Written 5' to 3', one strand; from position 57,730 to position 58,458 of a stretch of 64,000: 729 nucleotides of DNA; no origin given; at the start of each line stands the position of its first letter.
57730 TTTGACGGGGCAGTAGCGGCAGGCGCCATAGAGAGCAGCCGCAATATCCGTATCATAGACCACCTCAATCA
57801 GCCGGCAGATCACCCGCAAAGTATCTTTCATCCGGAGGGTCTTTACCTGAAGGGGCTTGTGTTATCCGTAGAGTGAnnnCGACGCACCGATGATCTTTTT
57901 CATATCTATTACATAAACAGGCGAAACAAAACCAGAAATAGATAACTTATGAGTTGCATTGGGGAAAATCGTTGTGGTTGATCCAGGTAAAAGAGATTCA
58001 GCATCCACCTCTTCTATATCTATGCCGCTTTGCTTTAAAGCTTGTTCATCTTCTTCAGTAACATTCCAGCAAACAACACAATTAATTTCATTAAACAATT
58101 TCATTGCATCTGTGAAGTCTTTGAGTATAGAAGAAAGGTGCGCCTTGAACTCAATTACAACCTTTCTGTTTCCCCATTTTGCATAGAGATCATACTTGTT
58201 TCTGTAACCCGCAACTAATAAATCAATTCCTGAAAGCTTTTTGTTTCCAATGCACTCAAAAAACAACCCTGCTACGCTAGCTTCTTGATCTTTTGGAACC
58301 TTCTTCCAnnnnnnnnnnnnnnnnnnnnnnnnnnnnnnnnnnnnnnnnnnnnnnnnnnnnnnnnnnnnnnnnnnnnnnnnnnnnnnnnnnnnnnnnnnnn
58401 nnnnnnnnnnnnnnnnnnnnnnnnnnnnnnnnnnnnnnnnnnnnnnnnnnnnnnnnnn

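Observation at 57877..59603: AT-rich single-gene islet encoding a GHKL ATPase + PD-(D/E)xK-like nuclease: candidate uncharacterised one-protein defence system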

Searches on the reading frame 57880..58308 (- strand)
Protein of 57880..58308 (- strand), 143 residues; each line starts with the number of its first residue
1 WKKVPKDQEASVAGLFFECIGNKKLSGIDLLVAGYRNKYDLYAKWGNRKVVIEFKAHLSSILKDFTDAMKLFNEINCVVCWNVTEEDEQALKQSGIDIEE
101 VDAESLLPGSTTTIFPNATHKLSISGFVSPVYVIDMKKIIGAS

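Call 24: search_solved_structures(query=A2, max_evalue=10, show_alignments=3)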
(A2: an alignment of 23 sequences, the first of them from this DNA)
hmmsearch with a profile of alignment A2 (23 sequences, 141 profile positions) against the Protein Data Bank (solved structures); distinct sequences matched with E-value up to 10: 2.
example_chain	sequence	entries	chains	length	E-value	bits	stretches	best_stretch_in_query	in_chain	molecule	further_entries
6gw5_A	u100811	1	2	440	0.18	14.9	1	22-89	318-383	Putative Outer membrane protein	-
4o5j_A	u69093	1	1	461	1.2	12.3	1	22-90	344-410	Uncharacterized protein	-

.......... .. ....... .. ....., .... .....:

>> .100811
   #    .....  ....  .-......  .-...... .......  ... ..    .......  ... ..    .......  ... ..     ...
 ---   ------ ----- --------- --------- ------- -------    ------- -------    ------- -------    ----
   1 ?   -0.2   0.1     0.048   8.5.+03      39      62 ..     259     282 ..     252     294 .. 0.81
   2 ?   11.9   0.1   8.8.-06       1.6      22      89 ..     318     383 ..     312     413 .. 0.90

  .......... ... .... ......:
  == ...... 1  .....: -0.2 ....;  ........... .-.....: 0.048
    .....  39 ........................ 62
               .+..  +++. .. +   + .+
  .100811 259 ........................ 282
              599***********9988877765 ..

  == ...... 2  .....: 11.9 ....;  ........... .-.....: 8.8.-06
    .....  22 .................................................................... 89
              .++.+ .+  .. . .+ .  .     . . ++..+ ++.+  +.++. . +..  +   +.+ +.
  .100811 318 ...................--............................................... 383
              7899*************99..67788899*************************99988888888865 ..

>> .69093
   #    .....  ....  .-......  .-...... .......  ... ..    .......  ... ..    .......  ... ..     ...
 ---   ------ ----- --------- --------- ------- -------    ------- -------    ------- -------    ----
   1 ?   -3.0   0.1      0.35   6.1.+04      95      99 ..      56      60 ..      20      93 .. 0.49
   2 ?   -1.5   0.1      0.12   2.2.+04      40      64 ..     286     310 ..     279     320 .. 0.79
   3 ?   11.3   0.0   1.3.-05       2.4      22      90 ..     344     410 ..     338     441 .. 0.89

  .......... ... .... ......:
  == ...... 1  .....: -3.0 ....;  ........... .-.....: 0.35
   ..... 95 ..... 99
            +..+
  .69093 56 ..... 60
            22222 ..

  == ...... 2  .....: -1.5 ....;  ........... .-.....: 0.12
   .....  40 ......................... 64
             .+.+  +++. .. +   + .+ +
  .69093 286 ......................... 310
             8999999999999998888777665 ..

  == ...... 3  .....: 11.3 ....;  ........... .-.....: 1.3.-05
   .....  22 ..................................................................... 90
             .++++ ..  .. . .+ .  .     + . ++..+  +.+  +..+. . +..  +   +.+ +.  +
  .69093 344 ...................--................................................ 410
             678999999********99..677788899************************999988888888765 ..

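Call 25: search_protein_families(library=pfam, alignment_id=A2, max_evalue=10)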
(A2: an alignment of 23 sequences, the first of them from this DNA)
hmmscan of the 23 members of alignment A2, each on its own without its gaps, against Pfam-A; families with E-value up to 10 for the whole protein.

A. member 1, seq(143 aa): 0 families

B. families by the number of members that match (of 23 scanned): 11 families
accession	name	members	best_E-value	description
PF06054.18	CoiA_nuc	4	0.0061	Competence protein CoiA, nuclease-like domain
PF09969.14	DUF2203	1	0.073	Uncharacterized conserved protein (DUF2203)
PF19710.4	PIK3CG_ABD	1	0.1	PIK3 catalytic subunit gamma adaptor-binding domain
PF01765.24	RRF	1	0.1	Ribosome recycling factor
PF07718.18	Coatamer_beta_C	1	0.1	Coatomer beta C-terminal region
PF15981.10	EAV_GP5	1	0.13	Envelope glycoprotein GP 5 of equine arteritis virus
PF19217.5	CoV_NSP4_N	1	0.13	Coronavirus replicase NSP4, N-terminal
PF23591.1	CILP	1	0.19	Cartilage intermediate layer protein 1-like domain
PF09728.14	Taxilin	1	0.23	Myosin-like coiled-coil protein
PF25255.1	wH_RNase_II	1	0.24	Ribonuclease II, winged helix domain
PF15292.12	Treslin_M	1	0.29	Treslin, M domain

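Call 29: predict_structure(alignment_id=A2)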
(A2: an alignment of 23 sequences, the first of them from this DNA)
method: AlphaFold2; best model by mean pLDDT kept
length: 143 residues; sequences in the alignment: 23
mean_pLDDT: 87.9   pTM: 0.85
mean pLDDT of the five models: 87.9, 87.8, 87.4, 87.2, 87.0
residues with pLDDT >= 90: 98; 70-90: 30; 50-70: 10; < 50: 5
segments of 3 or more residues with pLDDT < 50: 105-108
pLDDT, mean of each block of 10 residues (from residue 1): 77 95 93 89 94 96 87 94 97 94 55 82 88 95 74
secondary structure, 60 per line:
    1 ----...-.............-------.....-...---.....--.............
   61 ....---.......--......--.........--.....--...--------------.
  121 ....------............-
elements in order: H9-21 E29-33 E41-45 E48-57 H58-64 H68-74 E77-82 H85-93 E96-100 E120-124 E131-135 H136-142

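Call 61: fold_search(model_id=the predicted structure, library=pdb)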
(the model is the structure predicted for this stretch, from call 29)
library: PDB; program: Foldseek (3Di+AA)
matches with E <= 10: 340; with E <= 0.001: 0
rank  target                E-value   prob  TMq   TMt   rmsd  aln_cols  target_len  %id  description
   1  1gef_B                6.1e-02  0.28  0.26  0.30  10.6       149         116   12  Crystal structure of the archaeal holliday junction resolvase HJC (released 2001-03-21)
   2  5gke_A                1.2e-01  0.69  0.36  0.24   5.0       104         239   18  Structure of EndoMS-dsDNA1 complex (released 2016-11-02)
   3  2qqz_A                1.4e-01  0.25  0.24  0.27  10.1       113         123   13  Crystal structure of putative glyoxalase family protein from Bacillus anthracis (released 2007-08-14)
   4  1gef_A                1.5e-01  0.23  0.27  0.31   9.7       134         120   13  Crystal structure of the archaeal holliday junction resolvase HJC (released 2001-03-21)
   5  5ejk_C                1.6e-01  0.21  0.23  0.15   6.9        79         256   10  Crystal structure of the Rous sarcoma virus intasome (released 2016-02-17)
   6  2qqz_B                2.0e-01  0.20  0.23  0.26  10.4       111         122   14  Crystal structure of putative glyoxalase family protein from Bacillus anthracis (released 2007-08-14)
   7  7bzi_A                2.5e-01  0.06  0.18  0.09  12.8       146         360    6  The mutant variant of PNGM-1. H91 was substituted for alanine to study metal coordination. (released 2021-04-28)
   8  1c0m_B                3.1e-01  0.18  0.23  0.17   6.8        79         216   11  CRYSTAL STRUCTURE OF RSV TWO-DOMAIN INTEGRASE (released 2000-03-01)
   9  3o4q                  3.3e-01  0.16  0.23  0.24   6.8        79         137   11  Crystal structure of the Rous Associated Virus Integrase catalytic domain A182T in citrate buffer pH 6.2 (released 2011-08-31)
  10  4fw1_A                3.3e-01  0.16  0.23  0.18   6.8        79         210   11  Crystal structure of two-domain RSV INTEGRASE covalently linked with DNA (released 2013-05-15)
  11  1gef_D                3.5e-01  0.54  0.23  0.29   3.2        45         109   20  Crystal structure of the archaeal holliday junction resolvase HJC (released 2001-03-21)
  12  6p4o_F                3.5e-01  0.23  0.32  0.12   5.9        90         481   21  Complex of XPB helicase with Bax1 endonuclease from Sulfurisphaera tokodaii at 3.15 Angstroms resolution (released 2020-06-03)
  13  1asv                  3.5e-01  0.12  0.22  0.22   8.2        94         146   11  Avian sarcoma virus integrase catalytic core domain (released 1995-11-14)
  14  1vsl                  3.7e-01  0.14  0.23  0.22   6.9        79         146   11  ASV INTEGRASE CORE DOMAIN D64N MUTATION WITH ZINC CATION (released 1998-09-23)
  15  5gkj_A                4.0e-01  0.20  0.30  0.22   7.7       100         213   17  Structure of EndoMS in apo form (released 2016-11-02)
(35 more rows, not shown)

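Call 80: search_protein_representatives(alignment_id=A2)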
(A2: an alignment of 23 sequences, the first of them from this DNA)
Query: 23 sequences, 141 profile positions. Proteins with E-value up to 0.001 (for the whole library): 253; up to 1e-10: 137; up to 1e-30: 42. The best 150 are listed.
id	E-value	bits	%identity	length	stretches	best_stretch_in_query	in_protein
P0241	1.5e-60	219.4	-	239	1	1-140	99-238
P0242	9.4e-58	210.4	-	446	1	1-140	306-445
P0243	1.6e-57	209.7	-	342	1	2-140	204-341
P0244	6.9e-54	197.9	-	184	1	1-140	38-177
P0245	4.0e-51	188.9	-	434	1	1-140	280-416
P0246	6.1e-51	188.3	-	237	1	1-139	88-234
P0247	2.6e-46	173.3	-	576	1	1-140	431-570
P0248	3.8e-45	169.5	-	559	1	1-140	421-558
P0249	1.1e-44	168.0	-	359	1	1-138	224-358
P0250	1.5e-44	167.6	-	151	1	1-140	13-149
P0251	2.5e-44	166.9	-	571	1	1-139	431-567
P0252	2.6e-44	166.8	-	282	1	1-140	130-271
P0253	1.5e-43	164.3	-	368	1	1-140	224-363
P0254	2.8e-43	163.5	-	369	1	1-138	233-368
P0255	3.6e-43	163.1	-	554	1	1-140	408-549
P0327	8.5e-16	74.4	-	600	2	43-103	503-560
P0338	2.0e-14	70.0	-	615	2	47-90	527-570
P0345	9.2e-14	67.8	-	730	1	16-140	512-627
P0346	1.0e-13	67.6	-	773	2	1-46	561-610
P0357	5.8e-13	65.2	-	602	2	48-108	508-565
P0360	1.0e-12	64.4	-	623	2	1-52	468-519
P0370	1.9e-11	60.3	-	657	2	50-140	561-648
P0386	3.9e-10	56.0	-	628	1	3-99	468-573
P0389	4.8e-10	55.8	-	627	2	3-60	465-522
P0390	5.4e-10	55.6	-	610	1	1-90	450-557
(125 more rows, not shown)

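Call 82: search_protein_families(library=pfam, proteins=[P0370, P0386, P0389, P0360, P0338, P0346, P0345, P0390, P0357, P0327], max_evalue=1)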
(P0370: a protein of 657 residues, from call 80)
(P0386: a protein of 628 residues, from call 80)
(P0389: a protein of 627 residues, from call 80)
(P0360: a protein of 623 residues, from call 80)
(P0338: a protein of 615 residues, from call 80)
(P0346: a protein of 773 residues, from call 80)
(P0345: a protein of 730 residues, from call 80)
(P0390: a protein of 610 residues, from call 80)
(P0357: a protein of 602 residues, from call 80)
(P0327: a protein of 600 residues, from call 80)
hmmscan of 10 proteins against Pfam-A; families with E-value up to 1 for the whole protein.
P0370 (657 aa): 3 families
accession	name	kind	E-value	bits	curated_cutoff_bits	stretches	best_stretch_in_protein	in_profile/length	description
PF02518.31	HATPase_c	-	5.4e-07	30.5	26.4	1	57-143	8-79/111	Histidine kinase-, DNA gyrase B-, and HSP90-like ATPase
PF13589.12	HATPase_c_3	-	3.1e-06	27.7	25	1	59-158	7-95/137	Histidine kinase-, DNA gyrase B-, and HSP90-like ATPase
PF25794.1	SACS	-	0.0012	19.1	32.8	1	42-69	5-31/247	Sacsin domain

P0386 (628 aa): 5 families
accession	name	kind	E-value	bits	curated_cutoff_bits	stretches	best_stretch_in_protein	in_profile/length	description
PF02518.31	HATPase_c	-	2.3e-07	31.6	26.4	1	41-120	7-85/111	Histidine kinase-, DNA gyrase B-, and HSP90-like ATPase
PF13589.12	HATPase_c_3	-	6e-07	30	25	1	39-146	6-106/137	Histidine kinase-, DNA gyrase B-, and HSP90-like ATPase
PF13581.12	HATPase_c_2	-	0.0007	20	27.4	1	41-127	37-117/127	Histidine kinase-like ATPase domain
PF25794.1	SACS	-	0.019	15.2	32.8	1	20-49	2-30/247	Sacsin domain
PF19511.4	TrbL_5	-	0.15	11.7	25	1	378-441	65-128/290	Conjugal transfer protein TrbL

P0389 (627 aa): 3 families
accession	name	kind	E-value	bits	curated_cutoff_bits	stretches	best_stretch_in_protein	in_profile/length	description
PF13589.12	HATPase_c_3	-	1e-06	29.3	25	1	34-137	4-94/137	Histidine kinase-, DNA gyrase B-, and HSP90-like ATPase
PF02518.31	HATPase_c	-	0.00034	21.4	26.4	1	36-124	9-80/111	Histidine kinase-, DNA gyrase B-, and HSP90-like ATPase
PF25794.1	SACS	-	0.018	15.3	32.8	1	20-47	5-31/247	Sacsin domain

P0360 (623 aa): 2 families
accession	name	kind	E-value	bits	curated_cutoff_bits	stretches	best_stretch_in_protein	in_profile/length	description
PF13589.12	HATPase_c_3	-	2.2e-07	31.4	25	1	62-154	3-89/137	Histidine kinase-, DNA gyrase B-, and HSP90-like ATPase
PF02518.31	HATPase_c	-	2.9e-05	24.9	26.4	1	65-146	9-80/111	Histidine kinase-, DNA gyrase B-, and HSP90-like ATPase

P0338 (615 aa): 2 families
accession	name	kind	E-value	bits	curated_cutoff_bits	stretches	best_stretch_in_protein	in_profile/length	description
PF02518.31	HATPase_c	-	1e-06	29.6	26.4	1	41-124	9-80/111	Histidine kinase-, DNA gyrase B-, and HSP90-like ATPase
PF13589.12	HATPase_c_3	-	3.7e-06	27.5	25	1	38-135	3-92/137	Histidine kinase-, DNA gyrase B-, and HSP90-like ATPase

P0346 (773 aa): 4 families
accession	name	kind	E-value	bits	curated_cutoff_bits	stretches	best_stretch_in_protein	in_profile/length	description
PF13589.12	HATPase_c_3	-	3e-08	34.2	25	1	151-226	23-102/137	Histidine kinase-, DNA gyrase B-, and HSP90-like ATPase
PF02518.31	HATPase_c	-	0.00023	22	26.4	1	149-205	24-80/111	Histidine kinase-, DNA gyrase B-, and HSP90-like ATPase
PF13499.12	EF-hand_7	-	0.0057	17.4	30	1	65-119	10-66/67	EF-hand domain pair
PF23821.1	DUF7191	-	0.085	13.3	27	1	127-167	20-60/64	Family of unknown function (DUF7191)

P0345 (730 aa): 2 families
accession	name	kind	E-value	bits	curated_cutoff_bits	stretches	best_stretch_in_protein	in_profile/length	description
PF21626.2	TetR-C_39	-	0.0059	17.5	27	1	396-483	3-86/96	Tetracyclin repressor, C-terminal domain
PF02518.31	HATPase_c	-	0.15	12.9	26.4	1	43-125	9-75/111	Histidine kinase-, DNA gyrase B-, and HSP90-like ATPase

P0390 (610 aa): 3 families
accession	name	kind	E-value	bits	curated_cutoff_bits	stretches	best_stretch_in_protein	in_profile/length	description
PF02518.31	HATPase_c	-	3.5e-06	27.9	26.4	1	32-162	9-94/111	Histidine kinase-, DNA gyrase B-, and HSP90-like ATPase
PF13589.12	HATPase_c_3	-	5.1e-06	27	25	1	30-133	4-100/137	Histidine kinase-, DNA gyrase B-, and HSP90-like ATPase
PF25794.1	SACS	-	0.034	14.4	32.8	1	13-126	2-121/247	Sacsin domain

P0357 (602 aa): 2 families
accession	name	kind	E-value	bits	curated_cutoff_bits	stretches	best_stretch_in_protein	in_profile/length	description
PF13589.12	HATPase_c_3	-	5.4e-07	30.2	25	1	29-171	4-137/137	Histidine kinase-, DNA gyrase B-, and HSP90-like ATPase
PF02518.31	HATPase_c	-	0.024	15.5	26.4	1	31-110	9-78/111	Histidine kinase-, DNA gyrase B-, and HSP90-like ATPase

P0327 (600 aa): 3 families
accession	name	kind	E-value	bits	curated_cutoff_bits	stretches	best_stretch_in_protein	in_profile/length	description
PF13589.12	HATPase_c_3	-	4.4e-10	40.2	25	1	29-129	3-96/137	Histidine kinase-, DNA gyrase B-, and HSP90-like ATPase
PF02518.31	HATPase_c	-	1.2e-07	32.5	26.4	1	33-114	6-80/111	Histidine kinase-, DNA gyrase B-, and HSP90-like ATPase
PF25794.1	SACS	-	0.00036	20.9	32.8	1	14-118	3-113/247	Sacsin domain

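Call 83: search_protein_families(library=padloc, proteins=[P0370, P0386, P0389, P0360, P0338, P0346, P0345, P0390, P0357, P0327], max_evalue=0.01)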
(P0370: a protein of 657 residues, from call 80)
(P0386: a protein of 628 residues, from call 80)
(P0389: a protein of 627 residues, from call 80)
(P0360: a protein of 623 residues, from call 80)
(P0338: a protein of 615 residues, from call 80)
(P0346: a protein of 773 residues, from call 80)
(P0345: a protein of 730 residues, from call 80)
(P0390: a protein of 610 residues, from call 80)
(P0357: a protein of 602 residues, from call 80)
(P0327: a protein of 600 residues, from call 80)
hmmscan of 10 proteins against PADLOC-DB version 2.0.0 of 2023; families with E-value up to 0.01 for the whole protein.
P0370 (657 aa): 0 families

P0386 (628 aa): 4 families
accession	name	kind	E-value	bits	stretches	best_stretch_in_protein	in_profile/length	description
PDLC03964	TmtA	-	1.9e-09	34.1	1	42-127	52-133/1538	-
PDLC03971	TmtA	-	1.1e-07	27.8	1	40-128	58-146/1782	-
PDLC03966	TmtA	-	0.00027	16.8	1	38-113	45-124/1655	-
PDLC03967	TmtA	-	0.00038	16.9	1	42-110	44-107/1063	-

P0389 (627 aa): 0 families

P0360 (623 aa): 2 families
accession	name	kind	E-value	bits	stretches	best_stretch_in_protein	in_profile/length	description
PDLC03971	TmtA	-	4.7e-06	22.4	1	65-143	57-130/1782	-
PDLC03964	TmtA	-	0.0091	12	0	68-157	52-132/1538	-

P0338 (615 aa): 2 families
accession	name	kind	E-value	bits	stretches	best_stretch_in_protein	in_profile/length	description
PDLC03964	TmtA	-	1.3e-06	24.8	1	44-139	52-136/1538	-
PDLC03971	TmtA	-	4.9e-05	19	1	41-148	57-157/1782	-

P0346 (773 aa): 0 families

P0345 (730 aa): 0 families

P0390 (610 aa): 4 families
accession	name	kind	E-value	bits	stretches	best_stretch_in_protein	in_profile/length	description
PDLC03966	TmtA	-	5.3e-08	29.1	1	30-130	44-139/1655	-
PDLC03971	TmtA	-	5.4e-08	28.8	1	32-134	57-153/1782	-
PDLC03964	TmtA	-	1.6e-06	24.5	1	35-127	52-134/1538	-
PDLC03965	TmtA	-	0.00061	15.9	1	19-170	21-152/1370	-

P0357 (602 aa): 0 families

P0327 (600 aa): 3 families
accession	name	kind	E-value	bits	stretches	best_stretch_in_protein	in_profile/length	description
PDLC03971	TmtA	-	0.00021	16.9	1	32-111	57-130/1782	-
PDLC03964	TmtA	-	0.00086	15.4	1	35-125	52-132/1538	-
PDLC03966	TmtA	-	0.001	14.9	1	32-110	46-122/1655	-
